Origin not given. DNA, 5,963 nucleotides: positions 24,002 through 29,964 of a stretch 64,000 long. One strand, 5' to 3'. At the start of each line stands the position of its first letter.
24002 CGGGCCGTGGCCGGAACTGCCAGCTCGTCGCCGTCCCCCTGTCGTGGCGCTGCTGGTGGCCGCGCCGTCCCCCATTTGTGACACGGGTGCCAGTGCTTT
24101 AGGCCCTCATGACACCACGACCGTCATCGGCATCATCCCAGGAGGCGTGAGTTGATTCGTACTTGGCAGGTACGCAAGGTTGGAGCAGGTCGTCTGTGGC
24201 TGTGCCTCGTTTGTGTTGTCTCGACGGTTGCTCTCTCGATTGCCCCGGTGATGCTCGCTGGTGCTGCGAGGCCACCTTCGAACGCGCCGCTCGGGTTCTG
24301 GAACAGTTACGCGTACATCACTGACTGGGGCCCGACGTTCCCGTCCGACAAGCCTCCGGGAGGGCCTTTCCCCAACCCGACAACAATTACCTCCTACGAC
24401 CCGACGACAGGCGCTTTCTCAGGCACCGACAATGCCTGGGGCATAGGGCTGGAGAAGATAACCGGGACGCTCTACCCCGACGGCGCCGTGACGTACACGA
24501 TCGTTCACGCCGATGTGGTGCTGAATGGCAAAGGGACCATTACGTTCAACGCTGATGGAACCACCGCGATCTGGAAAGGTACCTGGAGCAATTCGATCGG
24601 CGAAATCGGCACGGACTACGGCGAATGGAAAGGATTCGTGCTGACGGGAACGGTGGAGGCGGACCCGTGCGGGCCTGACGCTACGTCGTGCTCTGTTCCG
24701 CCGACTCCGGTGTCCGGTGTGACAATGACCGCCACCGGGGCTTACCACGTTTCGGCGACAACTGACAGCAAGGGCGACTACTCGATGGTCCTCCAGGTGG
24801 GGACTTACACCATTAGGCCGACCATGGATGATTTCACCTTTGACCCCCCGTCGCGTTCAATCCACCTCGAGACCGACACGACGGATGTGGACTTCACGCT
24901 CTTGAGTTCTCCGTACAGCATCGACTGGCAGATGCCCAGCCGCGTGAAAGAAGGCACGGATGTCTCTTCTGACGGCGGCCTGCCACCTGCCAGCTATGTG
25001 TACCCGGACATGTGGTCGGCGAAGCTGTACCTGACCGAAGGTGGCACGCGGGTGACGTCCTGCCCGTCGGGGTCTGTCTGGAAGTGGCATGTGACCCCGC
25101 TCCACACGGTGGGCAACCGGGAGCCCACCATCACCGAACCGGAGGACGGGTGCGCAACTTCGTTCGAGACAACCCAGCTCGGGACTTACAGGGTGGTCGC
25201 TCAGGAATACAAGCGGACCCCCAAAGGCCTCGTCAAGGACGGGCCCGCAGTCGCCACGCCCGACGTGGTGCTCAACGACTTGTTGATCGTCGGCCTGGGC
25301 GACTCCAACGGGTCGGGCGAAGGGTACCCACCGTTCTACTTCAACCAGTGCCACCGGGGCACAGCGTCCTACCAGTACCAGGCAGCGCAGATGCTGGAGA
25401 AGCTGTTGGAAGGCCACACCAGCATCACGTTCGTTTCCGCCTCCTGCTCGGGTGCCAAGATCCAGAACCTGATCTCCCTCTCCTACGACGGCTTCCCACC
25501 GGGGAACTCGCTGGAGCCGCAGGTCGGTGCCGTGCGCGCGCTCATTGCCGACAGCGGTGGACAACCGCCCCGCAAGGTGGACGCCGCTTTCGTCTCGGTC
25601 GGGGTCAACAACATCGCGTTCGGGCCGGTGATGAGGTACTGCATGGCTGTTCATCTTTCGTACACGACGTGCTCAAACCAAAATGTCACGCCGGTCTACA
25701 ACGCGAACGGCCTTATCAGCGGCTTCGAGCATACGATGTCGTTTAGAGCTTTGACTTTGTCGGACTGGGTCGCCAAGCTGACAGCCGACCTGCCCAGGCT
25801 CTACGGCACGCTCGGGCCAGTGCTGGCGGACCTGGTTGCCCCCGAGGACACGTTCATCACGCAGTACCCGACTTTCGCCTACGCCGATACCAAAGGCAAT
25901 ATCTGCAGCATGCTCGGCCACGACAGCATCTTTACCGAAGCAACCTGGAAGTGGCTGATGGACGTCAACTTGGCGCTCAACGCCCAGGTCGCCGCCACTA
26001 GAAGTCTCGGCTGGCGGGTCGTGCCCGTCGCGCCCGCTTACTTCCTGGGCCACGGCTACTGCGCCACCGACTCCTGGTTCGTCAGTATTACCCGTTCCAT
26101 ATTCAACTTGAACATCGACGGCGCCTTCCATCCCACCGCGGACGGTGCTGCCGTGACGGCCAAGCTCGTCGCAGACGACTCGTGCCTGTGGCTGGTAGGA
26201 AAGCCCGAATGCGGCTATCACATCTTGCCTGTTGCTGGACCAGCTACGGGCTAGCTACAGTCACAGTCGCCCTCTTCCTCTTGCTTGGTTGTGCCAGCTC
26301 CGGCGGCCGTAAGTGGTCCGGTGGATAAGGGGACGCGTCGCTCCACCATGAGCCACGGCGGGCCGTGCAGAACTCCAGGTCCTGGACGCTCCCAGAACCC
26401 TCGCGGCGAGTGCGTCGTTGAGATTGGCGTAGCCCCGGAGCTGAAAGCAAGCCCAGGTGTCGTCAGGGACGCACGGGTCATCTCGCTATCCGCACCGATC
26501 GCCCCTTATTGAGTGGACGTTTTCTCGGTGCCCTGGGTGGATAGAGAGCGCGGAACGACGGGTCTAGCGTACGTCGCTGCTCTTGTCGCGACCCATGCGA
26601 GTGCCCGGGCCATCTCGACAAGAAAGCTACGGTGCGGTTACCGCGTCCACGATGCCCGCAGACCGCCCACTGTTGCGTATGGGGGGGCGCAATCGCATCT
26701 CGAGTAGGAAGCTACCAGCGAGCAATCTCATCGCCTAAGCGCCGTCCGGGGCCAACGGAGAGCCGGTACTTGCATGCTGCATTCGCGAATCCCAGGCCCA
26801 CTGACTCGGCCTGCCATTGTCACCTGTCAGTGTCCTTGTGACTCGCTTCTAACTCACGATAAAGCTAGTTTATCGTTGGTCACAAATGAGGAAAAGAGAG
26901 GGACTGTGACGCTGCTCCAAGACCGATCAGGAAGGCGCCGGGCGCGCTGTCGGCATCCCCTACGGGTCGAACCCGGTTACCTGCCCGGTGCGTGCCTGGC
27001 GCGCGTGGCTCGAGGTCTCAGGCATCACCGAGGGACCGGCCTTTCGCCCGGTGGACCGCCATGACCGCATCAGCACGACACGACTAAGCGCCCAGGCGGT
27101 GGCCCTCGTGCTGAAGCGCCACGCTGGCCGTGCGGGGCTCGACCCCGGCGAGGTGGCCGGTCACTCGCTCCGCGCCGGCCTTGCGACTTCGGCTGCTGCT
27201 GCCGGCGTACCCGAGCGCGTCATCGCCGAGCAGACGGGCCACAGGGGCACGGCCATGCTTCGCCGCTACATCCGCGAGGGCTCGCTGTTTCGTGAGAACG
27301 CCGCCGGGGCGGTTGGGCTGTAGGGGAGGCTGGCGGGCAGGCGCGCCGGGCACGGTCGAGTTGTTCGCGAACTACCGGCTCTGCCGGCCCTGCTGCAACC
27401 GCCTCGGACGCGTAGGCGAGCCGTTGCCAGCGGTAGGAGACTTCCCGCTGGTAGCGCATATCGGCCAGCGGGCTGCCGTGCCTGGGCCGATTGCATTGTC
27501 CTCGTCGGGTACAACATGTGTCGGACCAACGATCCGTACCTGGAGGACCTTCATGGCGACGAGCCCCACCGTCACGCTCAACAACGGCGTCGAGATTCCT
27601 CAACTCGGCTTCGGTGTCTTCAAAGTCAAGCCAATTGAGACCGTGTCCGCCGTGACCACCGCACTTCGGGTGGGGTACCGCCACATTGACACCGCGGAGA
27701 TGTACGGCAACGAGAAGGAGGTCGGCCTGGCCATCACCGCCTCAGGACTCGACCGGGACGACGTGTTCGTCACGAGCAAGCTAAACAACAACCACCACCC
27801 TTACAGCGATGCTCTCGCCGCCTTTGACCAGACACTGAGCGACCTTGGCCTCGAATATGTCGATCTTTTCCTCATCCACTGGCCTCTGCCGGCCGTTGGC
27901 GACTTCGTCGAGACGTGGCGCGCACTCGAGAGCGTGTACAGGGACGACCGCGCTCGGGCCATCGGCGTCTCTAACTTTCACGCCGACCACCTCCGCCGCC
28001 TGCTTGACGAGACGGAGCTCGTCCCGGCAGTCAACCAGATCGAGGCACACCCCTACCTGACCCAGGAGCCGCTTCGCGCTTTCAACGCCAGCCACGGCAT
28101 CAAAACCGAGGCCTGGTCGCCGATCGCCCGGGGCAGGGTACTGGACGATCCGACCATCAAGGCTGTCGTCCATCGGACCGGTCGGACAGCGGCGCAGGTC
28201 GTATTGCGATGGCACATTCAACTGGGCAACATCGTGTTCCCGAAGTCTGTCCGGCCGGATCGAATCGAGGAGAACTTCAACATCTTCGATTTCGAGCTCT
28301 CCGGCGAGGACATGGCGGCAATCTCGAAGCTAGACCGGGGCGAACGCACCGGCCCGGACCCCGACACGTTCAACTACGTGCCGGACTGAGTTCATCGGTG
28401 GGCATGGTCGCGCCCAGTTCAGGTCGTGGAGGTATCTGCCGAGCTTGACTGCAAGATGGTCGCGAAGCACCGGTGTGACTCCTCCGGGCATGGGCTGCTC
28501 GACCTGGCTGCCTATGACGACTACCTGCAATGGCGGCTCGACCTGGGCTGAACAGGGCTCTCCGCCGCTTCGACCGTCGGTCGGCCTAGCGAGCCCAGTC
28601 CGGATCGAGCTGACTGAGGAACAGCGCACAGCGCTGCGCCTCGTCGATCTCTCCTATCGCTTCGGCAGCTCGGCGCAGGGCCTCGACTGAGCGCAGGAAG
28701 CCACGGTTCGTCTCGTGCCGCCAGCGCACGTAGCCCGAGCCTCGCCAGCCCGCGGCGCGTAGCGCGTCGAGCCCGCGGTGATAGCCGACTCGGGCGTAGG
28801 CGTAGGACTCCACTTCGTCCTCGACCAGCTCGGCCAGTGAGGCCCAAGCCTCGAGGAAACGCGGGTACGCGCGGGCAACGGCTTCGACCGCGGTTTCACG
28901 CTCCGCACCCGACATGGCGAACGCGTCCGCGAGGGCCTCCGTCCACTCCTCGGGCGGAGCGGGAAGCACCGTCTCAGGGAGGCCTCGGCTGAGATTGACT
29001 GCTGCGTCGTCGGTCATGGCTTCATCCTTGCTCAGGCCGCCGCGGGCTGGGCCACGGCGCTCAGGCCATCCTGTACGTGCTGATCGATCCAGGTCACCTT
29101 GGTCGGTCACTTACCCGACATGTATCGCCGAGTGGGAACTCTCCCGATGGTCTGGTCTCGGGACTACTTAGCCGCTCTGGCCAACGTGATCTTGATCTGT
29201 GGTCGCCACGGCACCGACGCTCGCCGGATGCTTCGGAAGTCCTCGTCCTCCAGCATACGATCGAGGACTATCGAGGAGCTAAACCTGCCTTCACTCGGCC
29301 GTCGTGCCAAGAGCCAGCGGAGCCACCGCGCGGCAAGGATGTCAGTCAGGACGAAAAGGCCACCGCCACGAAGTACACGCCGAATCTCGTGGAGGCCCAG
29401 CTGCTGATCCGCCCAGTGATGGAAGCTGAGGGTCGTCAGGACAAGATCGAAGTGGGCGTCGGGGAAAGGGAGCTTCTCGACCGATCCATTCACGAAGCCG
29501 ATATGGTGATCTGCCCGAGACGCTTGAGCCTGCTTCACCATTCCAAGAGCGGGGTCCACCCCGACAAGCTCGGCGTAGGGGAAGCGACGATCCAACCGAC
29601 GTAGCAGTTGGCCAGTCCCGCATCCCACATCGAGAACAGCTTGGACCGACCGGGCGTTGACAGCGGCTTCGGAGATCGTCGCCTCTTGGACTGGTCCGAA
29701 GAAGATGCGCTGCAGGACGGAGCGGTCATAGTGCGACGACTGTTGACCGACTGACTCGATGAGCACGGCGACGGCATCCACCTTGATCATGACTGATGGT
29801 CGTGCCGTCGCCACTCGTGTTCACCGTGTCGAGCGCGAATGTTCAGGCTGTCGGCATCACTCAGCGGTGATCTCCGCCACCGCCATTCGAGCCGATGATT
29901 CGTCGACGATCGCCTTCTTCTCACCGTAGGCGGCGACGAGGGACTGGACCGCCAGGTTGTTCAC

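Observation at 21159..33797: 12.6-kb integrative island inserted into the 3' end of the RNase P RNA gene, bounded by a perfect 42-bp direct repeat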

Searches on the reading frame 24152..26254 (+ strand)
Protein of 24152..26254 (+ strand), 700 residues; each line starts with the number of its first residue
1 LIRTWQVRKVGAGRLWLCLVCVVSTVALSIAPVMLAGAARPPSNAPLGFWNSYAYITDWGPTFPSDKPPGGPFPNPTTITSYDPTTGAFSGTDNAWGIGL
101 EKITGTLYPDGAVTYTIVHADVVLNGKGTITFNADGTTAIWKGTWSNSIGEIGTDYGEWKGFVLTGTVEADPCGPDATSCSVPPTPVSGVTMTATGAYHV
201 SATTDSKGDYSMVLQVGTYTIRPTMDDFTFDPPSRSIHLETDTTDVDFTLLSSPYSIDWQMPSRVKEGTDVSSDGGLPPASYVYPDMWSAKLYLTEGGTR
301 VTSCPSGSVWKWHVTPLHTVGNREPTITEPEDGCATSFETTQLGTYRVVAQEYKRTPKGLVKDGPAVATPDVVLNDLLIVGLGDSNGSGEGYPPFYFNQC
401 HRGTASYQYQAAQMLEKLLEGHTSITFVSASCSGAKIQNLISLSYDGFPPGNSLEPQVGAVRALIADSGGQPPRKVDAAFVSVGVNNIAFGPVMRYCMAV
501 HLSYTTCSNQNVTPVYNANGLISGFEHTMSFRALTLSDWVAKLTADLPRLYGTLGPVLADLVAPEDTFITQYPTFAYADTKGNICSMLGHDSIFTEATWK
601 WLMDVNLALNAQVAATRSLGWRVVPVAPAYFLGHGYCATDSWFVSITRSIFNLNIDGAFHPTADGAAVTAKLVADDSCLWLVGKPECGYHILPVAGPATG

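Call 8: search_protein_families(library=pfam, proteins=[window:24152-26254:+], max_evalue=0.01)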
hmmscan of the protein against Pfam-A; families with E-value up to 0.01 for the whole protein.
window:24152-26254:+ (700 aa): 2 families
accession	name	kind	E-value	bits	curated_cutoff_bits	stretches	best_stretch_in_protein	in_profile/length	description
PF13620.12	CarboxypepD_reg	-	1.4e-05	25.8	32.3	1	185-250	12-81/82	Carboxypeptidase regulatory-like domain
PF13472.12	Lipase_GDSL_2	-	0.00033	21.6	32.9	1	382-583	2-107/178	GDSL-like Lipase/Acylhydrolase family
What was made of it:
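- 24152..26254 (+): Cargo: 700-aa protein with weak CarboxypepD_reg and GDSL-like hits. Pfam hits fall below the curated cut-offs (call 8).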

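Call 69: search_protein_families(library=ncbifam, proteins=[window:24152-26254:+], max_evalue=0.001)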
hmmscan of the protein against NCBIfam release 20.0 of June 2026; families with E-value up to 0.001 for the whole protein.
window:24152-26254:+ (700 aa): 0 families

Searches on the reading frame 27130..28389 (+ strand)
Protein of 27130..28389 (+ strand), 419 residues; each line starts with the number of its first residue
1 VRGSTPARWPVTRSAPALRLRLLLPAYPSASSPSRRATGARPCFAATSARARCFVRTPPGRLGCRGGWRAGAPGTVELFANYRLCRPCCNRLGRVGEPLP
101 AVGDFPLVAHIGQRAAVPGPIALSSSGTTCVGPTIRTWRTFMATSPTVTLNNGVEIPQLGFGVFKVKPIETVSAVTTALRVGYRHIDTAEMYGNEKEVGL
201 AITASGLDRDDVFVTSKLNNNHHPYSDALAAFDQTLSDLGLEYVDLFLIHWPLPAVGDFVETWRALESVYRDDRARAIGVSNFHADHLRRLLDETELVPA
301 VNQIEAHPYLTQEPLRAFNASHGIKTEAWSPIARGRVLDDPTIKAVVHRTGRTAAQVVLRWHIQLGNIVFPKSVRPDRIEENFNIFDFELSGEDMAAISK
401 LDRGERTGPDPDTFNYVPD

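Call 8: search_protein_families(library=pfam, proteins=[window:27130-28389:+], max_evalue=0.01)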
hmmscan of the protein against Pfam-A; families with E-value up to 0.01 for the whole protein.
window:27130-28389:+ (419 aa): 1 family
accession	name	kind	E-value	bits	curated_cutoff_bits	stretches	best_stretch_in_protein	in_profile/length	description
PF00248.27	Aldo_ket_red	-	1.7e-46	159.1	24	1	166-402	16-290/291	Aldo/keto reductase family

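Call 69: search_protein_families(library=ncbifam, proteins=[window:27130-28389:+], max_evalue=0.001)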
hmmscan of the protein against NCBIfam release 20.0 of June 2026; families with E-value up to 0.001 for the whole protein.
window:27130-28389:+ (419 aa): 5 families
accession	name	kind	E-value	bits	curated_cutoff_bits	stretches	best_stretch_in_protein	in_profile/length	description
NF008598.0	PRK11565.1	equivalog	3.2e-95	318.4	425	1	142-415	1-274/275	2,5-didehydrogluconate reductase DkgA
NF008377.0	PRK11172.1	equivalog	2.7e-59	200.6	327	1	155-411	2-259/267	2,5-didehydrogluconate reductase DkgB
NF049922.1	MethglyxlRedYdjG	equivalog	7e-09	35.1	550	1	232-335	118-223/326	NADH-dependent methylglyoxal reductase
NF007695.0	PRK10376.1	subfamily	2.6e-07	30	280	1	172-402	43-287/290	oxidoreductase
NF007388.0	PRK09912.1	subfamily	5.3e-05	22.3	448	0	209-292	89-179/346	L-glyceraldehyde 3-phosphate reductase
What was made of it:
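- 27130..28389 (+): Cargo: aldo/keto reductase. The domain begins at about residue 142, so the true start is probably near 27553. Pfam (call 8) and NCBIfam DkgA-like hit (call 69).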

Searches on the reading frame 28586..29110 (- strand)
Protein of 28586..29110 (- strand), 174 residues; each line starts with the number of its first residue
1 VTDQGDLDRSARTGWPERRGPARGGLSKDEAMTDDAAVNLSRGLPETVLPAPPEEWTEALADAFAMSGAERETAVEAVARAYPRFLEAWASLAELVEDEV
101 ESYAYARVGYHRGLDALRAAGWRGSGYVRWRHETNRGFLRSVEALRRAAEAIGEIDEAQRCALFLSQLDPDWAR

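Call 8: search_protein_families(library=pfam, proteins=[window:28586-29110:-], max_evalue=0.01)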
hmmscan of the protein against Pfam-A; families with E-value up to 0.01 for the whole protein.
window:28586-29110:- (174 aa): 1 family
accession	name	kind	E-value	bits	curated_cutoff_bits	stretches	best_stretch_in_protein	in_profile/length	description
PF11349.13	DUF3151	-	8.6e-39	133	28.4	1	67-171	16-123/127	Protein of unknown function (DUF3151)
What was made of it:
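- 28586..29110 (-): Cargo: DUF3151 protein. Pfam E = 8.6e-39 (call 8).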

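Call 69: search_protein_families(library=ncbifam, proteins=[window:28586-29110:-], max_evalue=0.001)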
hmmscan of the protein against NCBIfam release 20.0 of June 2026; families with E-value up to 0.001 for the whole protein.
window:28586-29110:- (174 aa): 0 families

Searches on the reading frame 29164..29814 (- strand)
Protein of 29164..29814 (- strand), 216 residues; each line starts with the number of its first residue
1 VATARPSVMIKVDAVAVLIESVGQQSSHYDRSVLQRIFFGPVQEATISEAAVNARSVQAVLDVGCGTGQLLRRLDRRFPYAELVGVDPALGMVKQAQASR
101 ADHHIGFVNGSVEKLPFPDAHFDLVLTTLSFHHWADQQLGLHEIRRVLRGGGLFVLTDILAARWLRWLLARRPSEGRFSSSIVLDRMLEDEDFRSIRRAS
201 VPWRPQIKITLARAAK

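Call 8: search_protein_families(library=pfam, proteins=[window:29164-29814:-], max_evalue=0.01)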
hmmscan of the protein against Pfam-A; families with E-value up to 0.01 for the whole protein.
window:29164-29814:- (216 aa): 13 families
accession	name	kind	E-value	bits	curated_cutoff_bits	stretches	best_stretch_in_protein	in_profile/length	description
PF08241.18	Methyltransf_11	-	7.1e-26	91.1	21.2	1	61-156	1-95/95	Methyltransferase domain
PF13649.12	Methyltransf_25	-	4.7e-24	85.3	27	1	60-152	1-97/97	Methyltransferase domain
PF13847.12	Methyltransf_31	-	9.3e-18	64.7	27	1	58-165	5-118/145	Methyltransferase domain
PF08242.18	Methyltransf_12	-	2.1e-17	64.1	30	1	61-154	1-98/98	Methyltransferase domain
PF13489.12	Methyltransf_23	-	1.2e-13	51.6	27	1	49-174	15-138/164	Methyltransferase domain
PF01209.24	Ubie_methyltran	-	1.3e-12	48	20.1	1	51-156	42-151/233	ubiE/COQ5 methyltransferase family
PF00891.24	Methyltransf_2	-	2.1e-08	34.2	22.3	1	54-160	60-168/210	O-methyltransferase domain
PF03141.22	Methyltransf_29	-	8.1e-06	25.1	23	1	52-157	113-218/506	Putative S-adenosyl-L-methionine-dependent methyltransferase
PF05175.20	MTS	-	0.00013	22.1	23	1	56-136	31-113/170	Methyltransferase small domain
PF05148.21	Methyltransf_8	-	0.00061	20.2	27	1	108-159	109-159/219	Hypothetical methyltransferase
PF24675.1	NpmA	-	0.0026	17.5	60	1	52-99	19-67/214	16S rRNA (adenine(1408)-N(1))-methyltransferase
PF02390.23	Methyltransf_4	-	0.0032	17.4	24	0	59-103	4-48/173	Putative methyltransferase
PF08003.17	Methyltransf_9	-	0.0038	16.7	23.8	1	58-157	117-218/315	Protein of unknown function (DUF1698)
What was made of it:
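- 29164..29814 (-): Cargo: class I SAM-dependent methyltransferase. Pfam (call 8).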
